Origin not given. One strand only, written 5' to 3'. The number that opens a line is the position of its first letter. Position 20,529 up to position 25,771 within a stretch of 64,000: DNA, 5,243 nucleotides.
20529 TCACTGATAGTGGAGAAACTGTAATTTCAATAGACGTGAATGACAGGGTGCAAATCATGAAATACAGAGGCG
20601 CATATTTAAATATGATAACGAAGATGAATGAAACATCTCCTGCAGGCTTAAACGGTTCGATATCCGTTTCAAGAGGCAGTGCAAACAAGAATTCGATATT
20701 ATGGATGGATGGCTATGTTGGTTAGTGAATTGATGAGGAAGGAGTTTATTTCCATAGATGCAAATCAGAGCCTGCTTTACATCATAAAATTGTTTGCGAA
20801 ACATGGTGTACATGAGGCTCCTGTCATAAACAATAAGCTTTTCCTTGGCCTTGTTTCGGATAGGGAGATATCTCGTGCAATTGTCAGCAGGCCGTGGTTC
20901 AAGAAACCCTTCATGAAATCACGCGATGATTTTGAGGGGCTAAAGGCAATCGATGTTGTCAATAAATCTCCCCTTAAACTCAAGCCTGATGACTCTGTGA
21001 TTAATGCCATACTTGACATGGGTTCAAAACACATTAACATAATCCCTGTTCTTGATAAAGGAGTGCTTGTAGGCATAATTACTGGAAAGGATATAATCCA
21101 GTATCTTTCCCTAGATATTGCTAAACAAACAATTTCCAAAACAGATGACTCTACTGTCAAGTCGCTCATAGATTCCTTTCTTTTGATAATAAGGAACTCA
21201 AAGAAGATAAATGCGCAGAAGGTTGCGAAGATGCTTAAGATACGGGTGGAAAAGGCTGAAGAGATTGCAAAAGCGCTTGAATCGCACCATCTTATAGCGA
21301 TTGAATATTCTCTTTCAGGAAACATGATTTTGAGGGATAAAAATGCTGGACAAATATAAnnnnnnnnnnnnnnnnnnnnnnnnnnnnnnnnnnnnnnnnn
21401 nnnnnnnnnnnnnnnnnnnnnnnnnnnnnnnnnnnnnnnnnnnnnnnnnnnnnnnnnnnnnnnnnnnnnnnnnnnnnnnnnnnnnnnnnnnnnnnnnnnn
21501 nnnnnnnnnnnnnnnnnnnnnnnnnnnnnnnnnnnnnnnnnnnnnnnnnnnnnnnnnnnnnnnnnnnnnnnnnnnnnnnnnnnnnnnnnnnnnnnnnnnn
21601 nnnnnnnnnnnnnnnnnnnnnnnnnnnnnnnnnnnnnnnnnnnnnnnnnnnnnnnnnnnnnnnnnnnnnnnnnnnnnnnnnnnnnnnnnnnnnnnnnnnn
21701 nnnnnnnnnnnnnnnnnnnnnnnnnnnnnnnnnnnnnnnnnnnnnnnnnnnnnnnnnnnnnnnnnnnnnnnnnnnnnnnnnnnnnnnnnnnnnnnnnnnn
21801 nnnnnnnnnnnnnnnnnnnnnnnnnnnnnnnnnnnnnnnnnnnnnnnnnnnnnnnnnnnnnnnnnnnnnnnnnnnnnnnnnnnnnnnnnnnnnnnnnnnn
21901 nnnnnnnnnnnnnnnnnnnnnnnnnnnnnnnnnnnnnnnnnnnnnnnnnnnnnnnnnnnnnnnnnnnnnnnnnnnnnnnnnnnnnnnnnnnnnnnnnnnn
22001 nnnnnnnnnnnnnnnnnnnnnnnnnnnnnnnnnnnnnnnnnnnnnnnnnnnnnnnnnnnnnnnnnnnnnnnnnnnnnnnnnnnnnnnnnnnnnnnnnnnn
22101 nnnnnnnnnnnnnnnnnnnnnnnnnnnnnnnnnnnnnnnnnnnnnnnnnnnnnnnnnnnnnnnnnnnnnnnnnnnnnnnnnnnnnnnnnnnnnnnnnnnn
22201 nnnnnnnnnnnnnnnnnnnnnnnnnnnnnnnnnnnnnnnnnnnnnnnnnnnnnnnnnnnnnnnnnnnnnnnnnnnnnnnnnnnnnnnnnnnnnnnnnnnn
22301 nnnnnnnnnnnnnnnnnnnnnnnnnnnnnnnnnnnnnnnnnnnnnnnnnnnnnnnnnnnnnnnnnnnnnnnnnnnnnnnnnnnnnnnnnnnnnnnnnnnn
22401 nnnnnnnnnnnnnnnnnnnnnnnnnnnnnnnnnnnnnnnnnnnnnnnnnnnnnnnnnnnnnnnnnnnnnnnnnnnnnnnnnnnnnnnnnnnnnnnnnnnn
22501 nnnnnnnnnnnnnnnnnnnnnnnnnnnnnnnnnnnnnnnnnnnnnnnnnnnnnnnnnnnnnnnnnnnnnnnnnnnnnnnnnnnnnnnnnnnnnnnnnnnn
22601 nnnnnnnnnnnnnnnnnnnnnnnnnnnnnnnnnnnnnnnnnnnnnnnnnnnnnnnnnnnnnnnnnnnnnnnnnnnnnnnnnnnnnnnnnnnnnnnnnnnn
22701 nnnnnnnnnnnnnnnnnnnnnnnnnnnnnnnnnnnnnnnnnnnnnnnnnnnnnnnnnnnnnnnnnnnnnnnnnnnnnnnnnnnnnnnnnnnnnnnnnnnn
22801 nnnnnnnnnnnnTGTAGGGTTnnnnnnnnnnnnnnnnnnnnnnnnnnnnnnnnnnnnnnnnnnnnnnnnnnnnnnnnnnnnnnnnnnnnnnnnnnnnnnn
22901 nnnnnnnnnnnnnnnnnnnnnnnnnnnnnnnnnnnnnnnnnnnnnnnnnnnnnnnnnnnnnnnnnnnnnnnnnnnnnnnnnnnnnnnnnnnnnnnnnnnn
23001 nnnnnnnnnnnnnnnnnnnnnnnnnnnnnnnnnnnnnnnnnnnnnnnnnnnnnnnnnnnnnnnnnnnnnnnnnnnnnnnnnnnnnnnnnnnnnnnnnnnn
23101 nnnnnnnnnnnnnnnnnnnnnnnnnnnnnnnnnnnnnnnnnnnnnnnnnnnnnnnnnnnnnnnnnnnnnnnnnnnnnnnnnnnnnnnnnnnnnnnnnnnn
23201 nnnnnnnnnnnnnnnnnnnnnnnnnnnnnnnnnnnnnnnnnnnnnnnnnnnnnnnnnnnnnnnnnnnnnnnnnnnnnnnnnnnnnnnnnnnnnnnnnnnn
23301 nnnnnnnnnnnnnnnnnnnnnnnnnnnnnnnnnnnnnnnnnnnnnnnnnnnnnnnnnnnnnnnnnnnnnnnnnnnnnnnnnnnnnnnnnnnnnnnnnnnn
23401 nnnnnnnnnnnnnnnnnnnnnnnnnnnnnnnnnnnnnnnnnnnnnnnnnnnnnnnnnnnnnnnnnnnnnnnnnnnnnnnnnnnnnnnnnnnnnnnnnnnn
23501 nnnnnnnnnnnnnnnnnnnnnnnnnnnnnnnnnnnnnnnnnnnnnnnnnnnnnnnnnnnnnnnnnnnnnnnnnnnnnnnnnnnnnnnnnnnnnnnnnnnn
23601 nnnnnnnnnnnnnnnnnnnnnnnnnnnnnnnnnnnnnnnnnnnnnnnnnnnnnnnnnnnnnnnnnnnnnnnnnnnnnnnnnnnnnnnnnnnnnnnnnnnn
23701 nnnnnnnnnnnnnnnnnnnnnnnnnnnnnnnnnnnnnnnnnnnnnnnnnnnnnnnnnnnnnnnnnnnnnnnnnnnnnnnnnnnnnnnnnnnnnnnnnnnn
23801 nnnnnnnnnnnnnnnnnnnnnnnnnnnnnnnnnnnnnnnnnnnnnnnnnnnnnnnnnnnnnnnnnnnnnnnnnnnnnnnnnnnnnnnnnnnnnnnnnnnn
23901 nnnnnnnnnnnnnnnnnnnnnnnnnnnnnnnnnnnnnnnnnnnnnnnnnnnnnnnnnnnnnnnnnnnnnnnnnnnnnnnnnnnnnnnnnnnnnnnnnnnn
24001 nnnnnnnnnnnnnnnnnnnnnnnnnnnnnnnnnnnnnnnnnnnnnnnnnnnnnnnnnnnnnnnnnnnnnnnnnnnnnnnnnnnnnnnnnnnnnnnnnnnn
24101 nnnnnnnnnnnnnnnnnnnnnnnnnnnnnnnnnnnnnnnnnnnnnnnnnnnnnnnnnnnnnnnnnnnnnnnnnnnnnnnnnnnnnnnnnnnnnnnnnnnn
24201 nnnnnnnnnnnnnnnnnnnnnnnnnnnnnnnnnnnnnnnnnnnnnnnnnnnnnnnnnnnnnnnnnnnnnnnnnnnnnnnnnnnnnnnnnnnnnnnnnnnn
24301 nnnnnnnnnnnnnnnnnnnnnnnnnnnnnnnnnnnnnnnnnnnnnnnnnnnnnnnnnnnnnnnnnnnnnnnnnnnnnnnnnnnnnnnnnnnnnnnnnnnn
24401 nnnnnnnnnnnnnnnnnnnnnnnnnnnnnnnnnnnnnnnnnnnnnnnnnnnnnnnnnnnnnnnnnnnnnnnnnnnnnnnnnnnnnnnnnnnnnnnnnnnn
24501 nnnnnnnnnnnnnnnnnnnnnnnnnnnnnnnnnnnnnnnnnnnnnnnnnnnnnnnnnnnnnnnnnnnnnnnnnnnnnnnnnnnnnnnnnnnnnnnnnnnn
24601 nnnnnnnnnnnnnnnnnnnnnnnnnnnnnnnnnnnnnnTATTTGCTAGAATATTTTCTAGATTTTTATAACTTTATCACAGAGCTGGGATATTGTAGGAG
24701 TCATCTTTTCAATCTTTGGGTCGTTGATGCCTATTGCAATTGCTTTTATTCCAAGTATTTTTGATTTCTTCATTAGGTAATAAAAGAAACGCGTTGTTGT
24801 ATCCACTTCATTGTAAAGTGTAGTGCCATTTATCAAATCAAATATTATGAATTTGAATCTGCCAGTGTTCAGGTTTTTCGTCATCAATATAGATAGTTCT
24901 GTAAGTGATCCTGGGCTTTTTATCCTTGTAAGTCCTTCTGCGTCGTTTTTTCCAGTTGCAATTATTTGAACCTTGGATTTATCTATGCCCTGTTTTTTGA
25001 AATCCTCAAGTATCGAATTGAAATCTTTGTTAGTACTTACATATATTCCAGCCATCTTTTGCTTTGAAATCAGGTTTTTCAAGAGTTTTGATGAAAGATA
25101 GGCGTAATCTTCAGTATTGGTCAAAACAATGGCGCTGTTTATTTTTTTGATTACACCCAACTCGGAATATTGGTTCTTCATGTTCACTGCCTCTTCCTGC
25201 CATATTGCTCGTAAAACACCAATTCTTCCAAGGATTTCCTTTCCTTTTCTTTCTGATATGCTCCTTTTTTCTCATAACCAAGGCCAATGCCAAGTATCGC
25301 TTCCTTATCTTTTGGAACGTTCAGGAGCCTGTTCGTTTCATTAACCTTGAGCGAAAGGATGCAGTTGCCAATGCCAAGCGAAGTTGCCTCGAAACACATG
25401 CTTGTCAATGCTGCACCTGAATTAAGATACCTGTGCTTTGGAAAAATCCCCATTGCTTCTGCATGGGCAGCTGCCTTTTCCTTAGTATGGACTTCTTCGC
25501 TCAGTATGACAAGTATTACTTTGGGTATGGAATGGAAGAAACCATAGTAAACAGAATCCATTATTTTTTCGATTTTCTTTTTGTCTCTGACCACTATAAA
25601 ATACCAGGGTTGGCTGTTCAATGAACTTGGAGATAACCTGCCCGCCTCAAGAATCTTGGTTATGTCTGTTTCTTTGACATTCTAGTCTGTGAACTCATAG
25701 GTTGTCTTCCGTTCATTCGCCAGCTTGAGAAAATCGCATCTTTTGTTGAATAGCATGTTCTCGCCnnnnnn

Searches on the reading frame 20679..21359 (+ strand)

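Call 36: search_protein_families(library=pfam, proteins=[window:20679-21359:+], max_evalue=0.00001)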
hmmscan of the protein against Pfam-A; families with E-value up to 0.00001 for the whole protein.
window:20679-21359:+ (226 aa): 1 family
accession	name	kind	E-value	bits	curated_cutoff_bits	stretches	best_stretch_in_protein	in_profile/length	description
PF00571.33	CBS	-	3e-21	75.9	24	2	15-69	1-56/57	CBS domain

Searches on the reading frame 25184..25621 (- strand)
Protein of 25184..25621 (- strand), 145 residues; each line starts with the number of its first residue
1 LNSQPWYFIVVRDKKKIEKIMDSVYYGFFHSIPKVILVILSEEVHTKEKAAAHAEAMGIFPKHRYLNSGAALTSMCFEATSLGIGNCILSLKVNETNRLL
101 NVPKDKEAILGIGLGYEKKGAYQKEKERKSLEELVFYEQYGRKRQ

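Call 36: search_protein_families(library=pfam, proteins=[window:25184-25621:-], max_evalue=0.00001)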
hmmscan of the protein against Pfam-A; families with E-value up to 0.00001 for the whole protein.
window:25184-25621:- (145 aa): 2 families
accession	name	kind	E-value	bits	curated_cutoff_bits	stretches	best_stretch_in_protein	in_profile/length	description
PF00881.29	Nitroreductase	-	6.9e-11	43.1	23.5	1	2-116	35-167/167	Nitroreductase family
PF14512.11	TM1586_NiRdase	-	2.5e-07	31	27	0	67-139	83-153/215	Putative TM nitroreductase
